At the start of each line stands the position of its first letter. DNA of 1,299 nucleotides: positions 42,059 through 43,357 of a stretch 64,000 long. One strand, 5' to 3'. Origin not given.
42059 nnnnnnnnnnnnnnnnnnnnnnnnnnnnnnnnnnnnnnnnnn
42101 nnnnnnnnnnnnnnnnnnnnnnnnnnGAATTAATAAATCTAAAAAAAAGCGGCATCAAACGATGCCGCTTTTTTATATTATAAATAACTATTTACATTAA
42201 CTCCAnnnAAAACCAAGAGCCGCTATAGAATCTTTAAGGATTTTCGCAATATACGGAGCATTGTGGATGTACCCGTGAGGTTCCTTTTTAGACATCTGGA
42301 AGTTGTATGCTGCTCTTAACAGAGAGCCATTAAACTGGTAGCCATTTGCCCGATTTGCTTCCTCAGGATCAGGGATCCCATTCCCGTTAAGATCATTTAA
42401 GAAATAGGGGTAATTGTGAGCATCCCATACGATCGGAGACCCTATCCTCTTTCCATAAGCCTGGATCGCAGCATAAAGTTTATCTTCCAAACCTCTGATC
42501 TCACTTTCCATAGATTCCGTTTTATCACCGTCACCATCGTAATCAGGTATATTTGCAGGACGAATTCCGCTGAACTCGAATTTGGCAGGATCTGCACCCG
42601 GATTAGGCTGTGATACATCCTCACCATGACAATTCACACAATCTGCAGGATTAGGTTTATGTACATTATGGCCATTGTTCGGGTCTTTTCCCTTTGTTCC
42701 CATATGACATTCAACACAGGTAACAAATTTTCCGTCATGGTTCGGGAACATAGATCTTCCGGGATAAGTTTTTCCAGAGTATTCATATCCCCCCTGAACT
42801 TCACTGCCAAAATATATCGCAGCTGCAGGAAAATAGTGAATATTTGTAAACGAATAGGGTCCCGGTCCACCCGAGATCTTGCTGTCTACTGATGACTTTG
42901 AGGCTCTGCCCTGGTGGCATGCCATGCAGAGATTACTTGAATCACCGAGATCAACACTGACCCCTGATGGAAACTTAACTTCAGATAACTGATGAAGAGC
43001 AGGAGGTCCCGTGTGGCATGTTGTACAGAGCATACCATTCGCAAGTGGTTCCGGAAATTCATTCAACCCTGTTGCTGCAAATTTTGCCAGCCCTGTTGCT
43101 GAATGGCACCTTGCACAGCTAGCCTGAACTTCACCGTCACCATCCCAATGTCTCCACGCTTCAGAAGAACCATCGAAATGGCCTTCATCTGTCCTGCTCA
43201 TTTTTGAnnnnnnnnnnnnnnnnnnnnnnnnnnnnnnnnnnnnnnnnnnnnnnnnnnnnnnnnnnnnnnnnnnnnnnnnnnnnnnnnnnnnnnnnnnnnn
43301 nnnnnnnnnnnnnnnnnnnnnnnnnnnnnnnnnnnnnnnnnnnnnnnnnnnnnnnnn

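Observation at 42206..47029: MtrA-MtrB paired with an internally duplicated 2x5-heme lipoprotein instead of MtrC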

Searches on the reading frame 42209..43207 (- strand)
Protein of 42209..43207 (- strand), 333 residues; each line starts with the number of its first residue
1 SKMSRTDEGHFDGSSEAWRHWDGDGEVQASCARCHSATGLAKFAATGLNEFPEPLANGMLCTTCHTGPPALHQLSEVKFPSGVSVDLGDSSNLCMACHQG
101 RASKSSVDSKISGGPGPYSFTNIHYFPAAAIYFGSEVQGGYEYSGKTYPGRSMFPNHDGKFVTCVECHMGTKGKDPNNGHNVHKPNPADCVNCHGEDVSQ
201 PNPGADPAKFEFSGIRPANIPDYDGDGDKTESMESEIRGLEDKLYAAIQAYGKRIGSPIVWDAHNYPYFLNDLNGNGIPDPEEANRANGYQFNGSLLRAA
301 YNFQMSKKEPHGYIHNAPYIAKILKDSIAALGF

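Call 75: search_protein_representatives(protein=window:42209-43207:-)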
Query: 333 residues. Proteins with E-value up to 0.001 (for the whole library): 1034; up to 1e-10: 554; up to 1e-30: 230. The best 150 are listed.
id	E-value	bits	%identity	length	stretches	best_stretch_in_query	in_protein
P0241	1.8e-179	613.2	52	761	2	3-332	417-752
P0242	2.1e-171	586.7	44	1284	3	3-332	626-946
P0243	3.7e-145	500.3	56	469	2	4-332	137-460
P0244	8.4e-133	459.7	44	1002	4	8-330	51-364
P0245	9.1e-123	426.7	46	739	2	3-332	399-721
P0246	7.2e-122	423.7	47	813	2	8-332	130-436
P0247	7.0e-118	410.6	45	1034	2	5-332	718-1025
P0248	1.6e-117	409.4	45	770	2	2-332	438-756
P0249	2.5e-115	402.3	45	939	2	7-331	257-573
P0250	3.8e-113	395.1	42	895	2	8-332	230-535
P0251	1.4e-112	393.1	47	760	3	116-332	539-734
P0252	3.2e-112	392.0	44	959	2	5-332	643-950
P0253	5.2e-110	384.7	46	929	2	7-332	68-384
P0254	2.1e-107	376.2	43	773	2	8-331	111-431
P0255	3.1e-106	372.3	44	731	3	9-332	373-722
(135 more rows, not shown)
